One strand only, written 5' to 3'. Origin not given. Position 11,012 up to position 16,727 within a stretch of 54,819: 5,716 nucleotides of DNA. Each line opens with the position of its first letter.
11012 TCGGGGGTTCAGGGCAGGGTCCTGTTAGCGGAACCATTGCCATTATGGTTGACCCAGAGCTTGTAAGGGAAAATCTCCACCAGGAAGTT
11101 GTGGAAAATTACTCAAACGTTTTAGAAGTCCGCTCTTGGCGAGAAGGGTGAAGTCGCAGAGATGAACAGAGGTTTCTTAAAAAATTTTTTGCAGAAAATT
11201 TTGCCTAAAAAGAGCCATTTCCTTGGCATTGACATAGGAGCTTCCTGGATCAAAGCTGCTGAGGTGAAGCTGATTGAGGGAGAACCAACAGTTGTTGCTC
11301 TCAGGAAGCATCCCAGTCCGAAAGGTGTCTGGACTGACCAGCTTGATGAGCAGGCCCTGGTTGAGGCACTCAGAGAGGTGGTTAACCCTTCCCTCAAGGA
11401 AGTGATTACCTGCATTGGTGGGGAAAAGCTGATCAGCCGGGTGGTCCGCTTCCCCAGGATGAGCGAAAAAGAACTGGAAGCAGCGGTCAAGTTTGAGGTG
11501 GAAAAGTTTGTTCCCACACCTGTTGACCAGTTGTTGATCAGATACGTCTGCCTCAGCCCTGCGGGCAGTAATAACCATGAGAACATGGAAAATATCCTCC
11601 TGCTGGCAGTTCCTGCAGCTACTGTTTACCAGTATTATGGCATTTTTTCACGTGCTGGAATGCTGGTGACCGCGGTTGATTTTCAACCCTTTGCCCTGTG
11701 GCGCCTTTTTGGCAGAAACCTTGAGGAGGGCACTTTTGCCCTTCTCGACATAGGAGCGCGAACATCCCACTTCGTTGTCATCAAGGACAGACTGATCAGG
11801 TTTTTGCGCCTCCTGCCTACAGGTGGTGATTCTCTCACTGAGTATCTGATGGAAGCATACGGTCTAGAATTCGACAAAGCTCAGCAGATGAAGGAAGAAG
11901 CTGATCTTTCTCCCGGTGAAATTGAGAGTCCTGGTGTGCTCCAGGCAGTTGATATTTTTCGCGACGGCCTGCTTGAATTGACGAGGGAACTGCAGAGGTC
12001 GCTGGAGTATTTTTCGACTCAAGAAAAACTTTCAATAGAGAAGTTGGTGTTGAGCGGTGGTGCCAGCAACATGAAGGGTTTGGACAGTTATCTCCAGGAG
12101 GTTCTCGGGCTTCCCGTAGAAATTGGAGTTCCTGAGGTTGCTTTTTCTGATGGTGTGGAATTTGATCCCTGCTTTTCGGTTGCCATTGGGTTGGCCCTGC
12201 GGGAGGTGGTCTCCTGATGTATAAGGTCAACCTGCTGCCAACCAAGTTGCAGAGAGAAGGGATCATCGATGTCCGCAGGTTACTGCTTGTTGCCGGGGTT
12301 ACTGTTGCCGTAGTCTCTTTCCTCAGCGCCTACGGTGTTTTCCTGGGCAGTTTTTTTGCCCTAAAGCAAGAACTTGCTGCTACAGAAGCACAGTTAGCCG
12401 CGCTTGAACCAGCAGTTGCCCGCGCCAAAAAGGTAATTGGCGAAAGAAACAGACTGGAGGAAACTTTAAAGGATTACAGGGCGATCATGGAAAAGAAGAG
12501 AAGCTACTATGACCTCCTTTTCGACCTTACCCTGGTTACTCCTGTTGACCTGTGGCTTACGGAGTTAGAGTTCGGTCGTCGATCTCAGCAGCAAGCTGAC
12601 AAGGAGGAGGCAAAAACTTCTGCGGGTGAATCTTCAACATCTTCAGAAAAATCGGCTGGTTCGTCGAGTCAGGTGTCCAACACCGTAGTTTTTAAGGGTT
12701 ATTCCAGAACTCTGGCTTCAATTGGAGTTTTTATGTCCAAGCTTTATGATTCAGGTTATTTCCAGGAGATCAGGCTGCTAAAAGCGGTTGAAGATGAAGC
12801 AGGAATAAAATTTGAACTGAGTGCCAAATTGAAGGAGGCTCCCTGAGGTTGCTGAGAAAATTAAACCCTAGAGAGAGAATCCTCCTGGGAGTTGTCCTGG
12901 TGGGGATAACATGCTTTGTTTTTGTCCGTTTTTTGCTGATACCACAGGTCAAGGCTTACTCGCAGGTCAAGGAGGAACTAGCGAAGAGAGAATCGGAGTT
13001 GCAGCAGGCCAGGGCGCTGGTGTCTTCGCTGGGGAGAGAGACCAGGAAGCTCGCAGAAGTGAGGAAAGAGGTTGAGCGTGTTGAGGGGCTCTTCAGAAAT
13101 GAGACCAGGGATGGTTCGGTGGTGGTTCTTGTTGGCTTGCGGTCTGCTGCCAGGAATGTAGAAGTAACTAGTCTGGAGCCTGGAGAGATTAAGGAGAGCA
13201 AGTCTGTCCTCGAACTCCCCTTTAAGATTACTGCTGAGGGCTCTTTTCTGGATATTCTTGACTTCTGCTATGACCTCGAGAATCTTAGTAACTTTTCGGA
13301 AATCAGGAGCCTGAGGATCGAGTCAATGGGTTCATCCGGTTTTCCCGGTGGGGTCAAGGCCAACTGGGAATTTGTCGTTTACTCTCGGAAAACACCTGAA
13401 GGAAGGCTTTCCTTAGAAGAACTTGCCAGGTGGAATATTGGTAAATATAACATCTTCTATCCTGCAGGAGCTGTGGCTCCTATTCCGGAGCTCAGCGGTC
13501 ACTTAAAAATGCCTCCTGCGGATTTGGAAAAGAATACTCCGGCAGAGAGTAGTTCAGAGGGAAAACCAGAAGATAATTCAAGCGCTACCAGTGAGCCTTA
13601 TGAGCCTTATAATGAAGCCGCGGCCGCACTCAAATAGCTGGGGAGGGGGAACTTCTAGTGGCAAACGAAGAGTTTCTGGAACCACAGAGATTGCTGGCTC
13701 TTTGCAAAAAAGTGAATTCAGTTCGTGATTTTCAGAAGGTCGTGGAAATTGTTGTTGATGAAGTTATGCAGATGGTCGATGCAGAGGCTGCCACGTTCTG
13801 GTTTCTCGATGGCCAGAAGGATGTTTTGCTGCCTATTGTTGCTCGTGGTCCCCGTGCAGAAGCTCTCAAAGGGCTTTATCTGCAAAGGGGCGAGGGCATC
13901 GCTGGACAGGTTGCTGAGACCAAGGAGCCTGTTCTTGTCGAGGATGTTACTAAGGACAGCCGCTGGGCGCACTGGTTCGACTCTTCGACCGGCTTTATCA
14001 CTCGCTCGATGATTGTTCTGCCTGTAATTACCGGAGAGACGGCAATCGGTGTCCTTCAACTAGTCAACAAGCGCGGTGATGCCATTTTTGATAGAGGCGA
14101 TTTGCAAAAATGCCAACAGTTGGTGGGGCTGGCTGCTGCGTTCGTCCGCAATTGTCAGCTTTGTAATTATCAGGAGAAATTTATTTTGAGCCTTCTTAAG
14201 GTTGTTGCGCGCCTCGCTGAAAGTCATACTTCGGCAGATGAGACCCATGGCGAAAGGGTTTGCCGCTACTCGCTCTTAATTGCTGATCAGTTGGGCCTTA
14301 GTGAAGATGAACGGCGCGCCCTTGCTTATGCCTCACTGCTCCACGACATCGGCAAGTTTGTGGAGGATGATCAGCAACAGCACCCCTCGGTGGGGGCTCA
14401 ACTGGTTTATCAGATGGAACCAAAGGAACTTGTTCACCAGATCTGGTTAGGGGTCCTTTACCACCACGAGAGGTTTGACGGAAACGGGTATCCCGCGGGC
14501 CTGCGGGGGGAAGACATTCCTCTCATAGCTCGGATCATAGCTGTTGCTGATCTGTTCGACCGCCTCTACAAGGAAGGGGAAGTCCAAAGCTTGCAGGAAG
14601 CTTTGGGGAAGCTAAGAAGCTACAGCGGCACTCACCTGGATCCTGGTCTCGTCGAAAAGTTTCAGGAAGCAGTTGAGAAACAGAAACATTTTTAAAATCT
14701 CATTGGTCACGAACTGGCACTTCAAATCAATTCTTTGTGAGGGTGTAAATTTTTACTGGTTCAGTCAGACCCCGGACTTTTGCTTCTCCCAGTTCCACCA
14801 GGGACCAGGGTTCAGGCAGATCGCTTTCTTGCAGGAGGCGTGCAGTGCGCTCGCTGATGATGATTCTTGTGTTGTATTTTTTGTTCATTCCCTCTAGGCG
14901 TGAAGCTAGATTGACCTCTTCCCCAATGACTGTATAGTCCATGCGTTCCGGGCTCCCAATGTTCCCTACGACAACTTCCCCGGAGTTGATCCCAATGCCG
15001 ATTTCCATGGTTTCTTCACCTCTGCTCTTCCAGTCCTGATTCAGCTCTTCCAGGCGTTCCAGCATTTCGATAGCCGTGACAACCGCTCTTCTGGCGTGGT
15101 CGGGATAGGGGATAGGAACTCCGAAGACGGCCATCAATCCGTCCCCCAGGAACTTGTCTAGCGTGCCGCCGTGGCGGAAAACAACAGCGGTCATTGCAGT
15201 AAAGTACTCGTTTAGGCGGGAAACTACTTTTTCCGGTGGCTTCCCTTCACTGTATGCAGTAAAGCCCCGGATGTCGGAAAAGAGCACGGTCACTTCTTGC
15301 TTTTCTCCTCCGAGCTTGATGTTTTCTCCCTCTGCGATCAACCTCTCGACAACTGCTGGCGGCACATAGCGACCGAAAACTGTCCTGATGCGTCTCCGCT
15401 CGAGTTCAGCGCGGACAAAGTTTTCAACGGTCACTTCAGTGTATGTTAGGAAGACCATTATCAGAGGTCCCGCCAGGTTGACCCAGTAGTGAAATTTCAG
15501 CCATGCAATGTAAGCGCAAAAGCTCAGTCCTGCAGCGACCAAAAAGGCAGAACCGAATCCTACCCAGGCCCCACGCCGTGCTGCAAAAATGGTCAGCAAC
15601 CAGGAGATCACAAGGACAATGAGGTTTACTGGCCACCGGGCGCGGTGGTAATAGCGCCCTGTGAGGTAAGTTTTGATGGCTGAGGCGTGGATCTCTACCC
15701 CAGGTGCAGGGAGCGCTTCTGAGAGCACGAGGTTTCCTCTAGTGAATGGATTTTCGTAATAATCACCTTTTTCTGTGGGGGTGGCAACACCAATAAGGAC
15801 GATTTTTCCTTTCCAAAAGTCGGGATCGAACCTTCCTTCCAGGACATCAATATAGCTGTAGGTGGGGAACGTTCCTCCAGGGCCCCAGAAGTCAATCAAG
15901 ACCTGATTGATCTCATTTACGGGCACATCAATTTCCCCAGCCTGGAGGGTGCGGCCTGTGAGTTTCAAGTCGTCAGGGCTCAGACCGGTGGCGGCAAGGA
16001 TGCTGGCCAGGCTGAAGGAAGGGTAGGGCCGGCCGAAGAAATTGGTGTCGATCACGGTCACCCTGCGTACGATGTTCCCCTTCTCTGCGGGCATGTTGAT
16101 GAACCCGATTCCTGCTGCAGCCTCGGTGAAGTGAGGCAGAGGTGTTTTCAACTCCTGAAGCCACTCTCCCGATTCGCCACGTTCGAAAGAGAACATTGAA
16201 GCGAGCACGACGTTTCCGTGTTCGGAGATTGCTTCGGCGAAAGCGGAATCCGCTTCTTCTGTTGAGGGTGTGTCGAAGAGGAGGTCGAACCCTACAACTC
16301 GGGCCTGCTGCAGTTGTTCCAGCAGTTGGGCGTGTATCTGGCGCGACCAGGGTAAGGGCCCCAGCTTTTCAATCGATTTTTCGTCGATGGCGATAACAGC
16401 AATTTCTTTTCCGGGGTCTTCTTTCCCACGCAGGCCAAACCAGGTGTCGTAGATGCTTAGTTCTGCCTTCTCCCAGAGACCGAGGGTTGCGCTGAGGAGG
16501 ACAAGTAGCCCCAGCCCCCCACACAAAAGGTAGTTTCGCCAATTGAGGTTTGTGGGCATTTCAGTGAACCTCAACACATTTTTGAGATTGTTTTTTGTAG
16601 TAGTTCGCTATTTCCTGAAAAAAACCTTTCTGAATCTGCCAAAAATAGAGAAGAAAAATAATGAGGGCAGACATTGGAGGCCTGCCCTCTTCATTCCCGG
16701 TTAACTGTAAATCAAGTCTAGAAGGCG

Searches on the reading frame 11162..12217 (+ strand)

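Call 72: search_protein_families(library=pfam, proteins=[window:11162-12217:+], max_evalue=0.00001)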
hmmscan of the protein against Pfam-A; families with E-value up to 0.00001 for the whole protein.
window:11162-12217:+ (351 aa): 2 families
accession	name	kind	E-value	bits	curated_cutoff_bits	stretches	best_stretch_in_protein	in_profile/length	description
PF11104.14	PilM_2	-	1.2e-37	130.1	27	1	22-348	1-339/340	Type IV pilus assembly protein PilM;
PF14450.12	FtsA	-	2.5e-16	60.6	31.8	1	193-343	1-127/127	Cell division protein FtsA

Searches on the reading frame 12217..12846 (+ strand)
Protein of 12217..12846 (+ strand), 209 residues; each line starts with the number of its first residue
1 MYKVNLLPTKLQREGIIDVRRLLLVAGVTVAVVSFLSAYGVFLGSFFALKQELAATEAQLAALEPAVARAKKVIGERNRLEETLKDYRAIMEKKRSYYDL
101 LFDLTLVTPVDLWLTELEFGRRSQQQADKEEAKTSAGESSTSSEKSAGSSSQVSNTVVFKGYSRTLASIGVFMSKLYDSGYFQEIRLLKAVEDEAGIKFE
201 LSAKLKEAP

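Call 72: search_protein_families(library=pfam, proteins=[window:12217-12846:+], max_evalue=0.00001)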
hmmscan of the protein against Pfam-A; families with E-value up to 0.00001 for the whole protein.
window:12217-12846:+ (209 aa): 1 family
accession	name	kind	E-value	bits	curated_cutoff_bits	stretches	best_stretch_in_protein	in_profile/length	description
PF05137.18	PilN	-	4.8e-07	30.2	22.8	1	100-205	2-78/78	Fimbrial assembly protein (PilN)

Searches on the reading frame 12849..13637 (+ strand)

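Call 72: search_protein_families(library=pfam, proteins=[window:12849-13637:+], max_evalue=0.00001)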
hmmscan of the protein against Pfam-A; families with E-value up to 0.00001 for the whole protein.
window:12849-13637:+ (262 aa): 1 family
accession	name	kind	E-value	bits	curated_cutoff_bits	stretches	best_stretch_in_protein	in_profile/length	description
PF04350.18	PilO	-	3.2e-06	27.8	22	1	39-160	3-124/145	Pilus assembly protein, PilO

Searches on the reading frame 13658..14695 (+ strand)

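Call 72: search_protein_families(library=pfam, proteins=[window:13658-14695:+], max_evalue=0.00001)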
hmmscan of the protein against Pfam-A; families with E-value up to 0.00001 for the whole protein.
window:13658-14695:+ (345 aa): 5 families
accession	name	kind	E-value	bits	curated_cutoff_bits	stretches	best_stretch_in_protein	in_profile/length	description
PF13487.12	HD_5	-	6e-25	88.4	27.2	1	181-330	1-169/170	HD domain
PF13185.12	GAF_2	-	3.7e-17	63.2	28.6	1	23-162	2-134/136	GAF domain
PF01590.32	GAF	-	7.3e-16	59.3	22.4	1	24-160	1-130/133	GAF domain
PF01966.28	HD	-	8.7e-15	55.5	22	1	196-302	3-115/116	HD domain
PF13492.12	GAF_3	-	1.7e-08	35.3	27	1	25-163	2-127/129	GAF domain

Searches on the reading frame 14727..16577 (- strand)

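Call 72: search_protein_families(library=pfam, proteins=[window:14727-16577:-], max_evalue=0.00001)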
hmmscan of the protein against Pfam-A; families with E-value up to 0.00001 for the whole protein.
window:14727-16577:- (616 aa): 2 families
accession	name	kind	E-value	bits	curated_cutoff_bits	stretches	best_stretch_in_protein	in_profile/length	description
PF05226.16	CHASE2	-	1.5e-55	189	26.3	1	24-330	4-255/257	CHASE2 domain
PF00211.25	Guanylate_cyc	-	2e-30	106.2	21.9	1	426-614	6-182/183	Adenylate and Guanylate cyclase catalytic domain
